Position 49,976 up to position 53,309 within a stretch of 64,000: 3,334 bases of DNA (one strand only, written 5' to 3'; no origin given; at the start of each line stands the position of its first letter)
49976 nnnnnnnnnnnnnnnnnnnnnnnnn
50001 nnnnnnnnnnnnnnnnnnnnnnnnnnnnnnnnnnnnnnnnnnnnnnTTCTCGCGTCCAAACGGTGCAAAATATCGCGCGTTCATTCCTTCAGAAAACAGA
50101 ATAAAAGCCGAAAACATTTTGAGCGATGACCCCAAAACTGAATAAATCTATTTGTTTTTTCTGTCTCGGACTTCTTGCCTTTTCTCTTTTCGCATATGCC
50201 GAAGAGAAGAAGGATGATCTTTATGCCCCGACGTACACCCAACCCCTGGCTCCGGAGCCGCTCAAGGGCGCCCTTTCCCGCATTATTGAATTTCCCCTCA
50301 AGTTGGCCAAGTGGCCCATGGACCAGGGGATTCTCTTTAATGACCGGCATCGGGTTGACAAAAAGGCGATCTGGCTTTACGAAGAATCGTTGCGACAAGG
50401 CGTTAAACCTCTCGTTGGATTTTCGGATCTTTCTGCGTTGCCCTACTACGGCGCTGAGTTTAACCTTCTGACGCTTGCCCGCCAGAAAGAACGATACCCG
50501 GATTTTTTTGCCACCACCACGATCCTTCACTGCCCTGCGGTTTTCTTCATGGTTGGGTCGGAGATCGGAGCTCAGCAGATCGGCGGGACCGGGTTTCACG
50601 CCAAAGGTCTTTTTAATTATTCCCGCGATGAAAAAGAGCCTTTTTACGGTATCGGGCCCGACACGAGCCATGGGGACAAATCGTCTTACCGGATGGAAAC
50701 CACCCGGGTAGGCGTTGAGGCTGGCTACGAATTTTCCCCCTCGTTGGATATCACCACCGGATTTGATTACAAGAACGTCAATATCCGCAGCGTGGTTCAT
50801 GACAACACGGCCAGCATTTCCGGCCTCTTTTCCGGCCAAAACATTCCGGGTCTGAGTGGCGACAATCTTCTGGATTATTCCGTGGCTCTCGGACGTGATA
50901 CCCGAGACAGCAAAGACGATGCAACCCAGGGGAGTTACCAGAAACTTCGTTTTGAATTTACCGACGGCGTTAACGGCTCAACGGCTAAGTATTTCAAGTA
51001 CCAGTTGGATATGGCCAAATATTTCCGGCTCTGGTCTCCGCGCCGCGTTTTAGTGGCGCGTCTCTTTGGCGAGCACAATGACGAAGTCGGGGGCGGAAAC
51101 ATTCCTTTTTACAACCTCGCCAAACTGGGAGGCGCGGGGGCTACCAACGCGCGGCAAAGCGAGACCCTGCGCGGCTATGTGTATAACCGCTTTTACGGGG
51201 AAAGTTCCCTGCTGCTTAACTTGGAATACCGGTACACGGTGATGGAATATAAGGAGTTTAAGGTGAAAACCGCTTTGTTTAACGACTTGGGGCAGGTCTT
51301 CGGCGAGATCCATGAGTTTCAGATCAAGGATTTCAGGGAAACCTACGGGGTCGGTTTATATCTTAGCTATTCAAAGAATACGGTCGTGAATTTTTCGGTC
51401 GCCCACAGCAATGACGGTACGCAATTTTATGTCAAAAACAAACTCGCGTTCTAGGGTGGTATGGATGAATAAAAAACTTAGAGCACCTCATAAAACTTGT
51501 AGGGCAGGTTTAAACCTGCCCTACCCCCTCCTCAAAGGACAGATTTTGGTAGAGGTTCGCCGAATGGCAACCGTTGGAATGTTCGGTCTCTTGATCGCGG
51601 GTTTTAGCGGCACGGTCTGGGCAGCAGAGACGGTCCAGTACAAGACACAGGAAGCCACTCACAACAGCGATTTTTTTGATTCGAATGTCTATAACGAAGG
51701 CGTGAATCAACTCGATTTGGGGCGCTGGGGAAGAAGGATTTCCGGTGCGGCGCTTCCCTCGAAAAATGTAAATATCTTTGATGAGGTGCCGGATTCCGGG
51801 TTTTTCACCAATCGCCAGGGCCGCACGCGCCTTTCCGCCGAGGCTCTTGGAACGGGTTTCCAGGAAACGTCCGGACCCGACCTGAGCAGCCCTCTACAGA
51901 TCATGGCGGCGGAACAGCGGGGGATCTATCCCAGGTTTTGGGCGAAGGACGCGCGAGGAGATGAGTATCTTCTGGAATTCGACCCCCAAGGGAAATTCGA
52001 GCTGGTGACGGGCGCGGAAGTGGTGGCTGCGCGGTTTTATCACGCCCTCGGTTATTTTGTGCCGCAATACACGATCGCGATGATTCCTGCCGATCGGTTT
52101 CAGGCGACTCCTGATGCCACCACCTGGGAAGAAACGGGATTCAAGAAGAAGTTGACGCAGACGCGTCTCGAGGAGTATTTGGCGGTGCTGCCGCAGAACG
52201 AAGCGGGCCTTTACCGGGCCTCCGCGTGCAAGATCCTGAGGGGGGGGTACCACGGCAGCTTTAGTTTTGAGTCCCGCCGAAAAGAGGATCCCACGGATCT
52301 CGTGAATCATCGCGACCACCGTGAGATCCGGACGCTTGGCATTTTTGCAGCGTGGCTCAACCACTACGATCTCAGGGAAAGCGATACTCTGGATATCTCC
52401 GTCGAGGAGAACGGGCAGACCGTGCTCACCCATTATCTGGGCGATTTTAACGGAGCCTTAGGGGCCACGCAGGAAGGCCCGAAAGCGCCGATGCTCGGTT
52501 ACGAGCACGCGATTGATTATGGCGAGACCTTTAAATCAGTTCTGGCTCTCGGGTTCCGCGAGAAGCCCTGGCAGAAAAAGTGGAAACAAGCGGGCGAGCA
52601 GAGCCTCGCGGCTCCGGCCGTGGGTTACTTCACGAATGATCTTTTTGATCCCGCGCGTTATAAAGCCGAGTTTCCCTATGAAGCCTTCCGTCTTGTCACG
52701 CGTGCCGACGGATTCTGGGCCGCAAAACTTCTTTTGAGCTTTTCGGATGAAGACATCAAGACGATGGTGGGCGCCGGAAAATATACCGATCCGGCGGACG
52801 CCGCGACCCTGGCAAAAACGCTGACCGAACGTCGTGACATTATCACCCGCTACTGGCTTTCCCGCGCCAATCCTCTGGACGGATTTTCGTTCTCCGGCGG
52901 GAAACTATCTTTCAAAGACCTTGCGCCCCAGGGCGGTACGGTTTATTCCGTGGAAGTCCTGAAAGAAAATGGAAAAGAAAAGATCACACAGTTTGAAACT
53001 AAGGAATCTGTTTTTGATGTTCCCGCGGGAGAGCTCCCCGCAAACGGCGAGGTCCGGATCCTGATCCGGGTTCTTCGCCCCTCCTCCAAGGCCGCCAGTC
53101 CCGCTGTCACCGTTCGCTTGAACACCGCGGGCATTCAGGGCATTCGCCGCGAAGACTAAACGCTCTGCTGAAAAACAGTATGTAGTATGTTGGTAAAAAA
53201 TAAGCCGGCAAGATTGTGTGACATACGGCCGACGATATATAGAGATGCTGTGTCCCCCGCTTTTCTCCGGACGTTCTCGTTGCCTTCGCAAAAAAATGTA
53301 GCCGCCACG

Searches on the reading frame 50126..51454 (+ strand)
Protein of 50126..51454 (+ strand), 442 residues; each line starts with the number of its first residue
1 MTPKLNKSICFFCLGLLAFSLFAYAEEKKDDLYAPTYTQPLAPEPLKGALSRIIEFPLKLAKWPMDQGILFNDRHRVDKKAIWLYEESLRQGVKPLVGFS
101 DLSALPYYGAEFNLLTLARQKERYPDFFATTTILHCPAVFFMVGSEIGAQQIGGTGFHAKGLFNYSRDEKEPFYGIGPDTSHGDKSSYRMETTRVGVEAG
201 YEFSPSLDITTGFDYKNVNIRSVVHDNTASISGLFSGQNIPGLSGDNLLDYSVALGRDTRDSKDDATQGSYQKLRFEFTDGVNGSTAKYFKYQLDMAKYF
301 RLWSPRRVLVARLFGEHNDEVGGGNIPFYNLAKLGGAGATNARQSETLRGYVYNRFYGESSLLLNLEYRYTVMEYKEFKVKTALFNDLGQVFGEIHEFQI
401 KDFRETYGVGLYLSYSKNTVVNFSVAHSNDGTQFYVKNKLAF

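Call 61: find_encoding_contigs(protein=window:50126-51454:+, flank=10000, max_places=1)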
Protein window:50126-51454:+ (442 aa): 17 contigs read that carry it; 1 place shown.
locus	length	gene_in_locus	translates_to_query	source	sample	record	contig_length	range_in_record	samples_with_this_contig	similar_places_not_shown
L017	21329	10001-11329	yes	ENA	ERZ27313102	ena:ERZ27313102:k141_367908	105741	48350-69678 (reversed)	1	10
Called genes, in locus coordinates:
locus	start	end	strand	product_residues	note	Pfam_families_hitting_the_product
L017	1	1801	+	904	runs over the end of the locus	PF02739:5_3_exonuc_N, PF01367:5_3_exonuc, PF01612:DNA_pol_A_exo1, PF22619:DNA_polI_exo1, PF00476:DNA_pol_A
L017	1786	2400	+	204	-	PF01121:CoaE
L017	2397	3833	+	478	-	PF07498:Rho_N, PF07497:Rho_RNA_bind, PF00006:ATP-synt_ab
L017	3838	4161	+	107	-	PF01197:Ribosomal_L31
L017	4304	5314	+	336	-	PF03462:PCRF, PF00472:RF-1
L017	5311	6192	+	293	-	PF17827:PrmC_N, PF03602:Cons_hypoth95 (weak), PF00891:Methyltransf_2 (weak), PF05175:MTS, PF06325:PrmA (weak), PF08242:Methyltransf_12, PF13649:Methyltransf_25, PF13847:Methyltransf_31, +3 more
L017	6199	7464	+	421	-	PF00275:EPSP_synthase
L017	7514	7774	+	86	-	PF00886:Ribosomal_S16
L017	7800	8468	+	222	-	PF01746:tRNA_m1G_MT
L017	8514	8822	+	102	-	PF01245:Ribosomal_L19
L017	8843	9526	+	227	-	PF01351:RNase_HII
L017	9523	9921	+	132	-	PF08378:NERD (weak), PF02021:UPF0102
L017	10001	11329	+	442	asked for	PF01103:Omp85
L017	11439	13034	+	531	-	-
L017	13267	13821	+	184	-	PF12728:HTH_17, PF13411:MerR_1 (faint), PF00376:MerR (weak), PF00072:Response_reg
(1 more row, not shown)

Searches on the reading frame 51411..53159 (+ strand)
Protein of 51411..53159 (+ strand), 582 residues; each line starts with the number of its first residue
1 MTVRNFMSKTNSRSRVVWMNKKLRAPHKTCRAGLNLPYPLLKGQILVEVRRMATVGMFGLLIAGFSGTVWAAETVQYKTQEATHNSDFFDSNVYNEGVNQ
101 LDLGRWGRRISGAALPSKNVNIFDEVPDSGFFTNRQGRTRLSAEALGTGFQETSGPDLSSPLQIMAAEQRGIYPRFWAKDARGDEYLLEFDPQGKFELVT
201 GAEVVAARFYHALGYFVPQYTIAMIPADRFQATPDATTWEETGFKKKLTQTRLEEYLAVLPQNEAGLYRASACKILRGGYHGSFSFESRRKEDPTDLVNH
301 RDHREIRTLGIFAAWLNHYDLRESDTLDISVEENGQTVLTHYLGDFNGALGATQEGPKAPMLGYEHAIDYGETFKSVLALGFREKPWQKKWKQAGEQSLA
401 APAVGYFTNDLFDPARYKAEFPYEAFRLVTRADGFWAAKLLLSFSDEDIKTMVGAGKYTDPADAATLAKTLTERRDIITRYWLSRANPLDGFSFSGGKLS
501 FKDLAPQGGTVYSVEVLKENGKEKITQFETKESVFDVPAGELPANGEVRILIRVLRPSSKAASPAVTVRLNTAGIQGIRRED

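Call 60: find_encoding_contigs(protein=window:51411-53159:+, flank=10000, max_places=1)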
Protein window:51411-53159:+ (582 aa): no gene with exactly this product is on record in the collection.
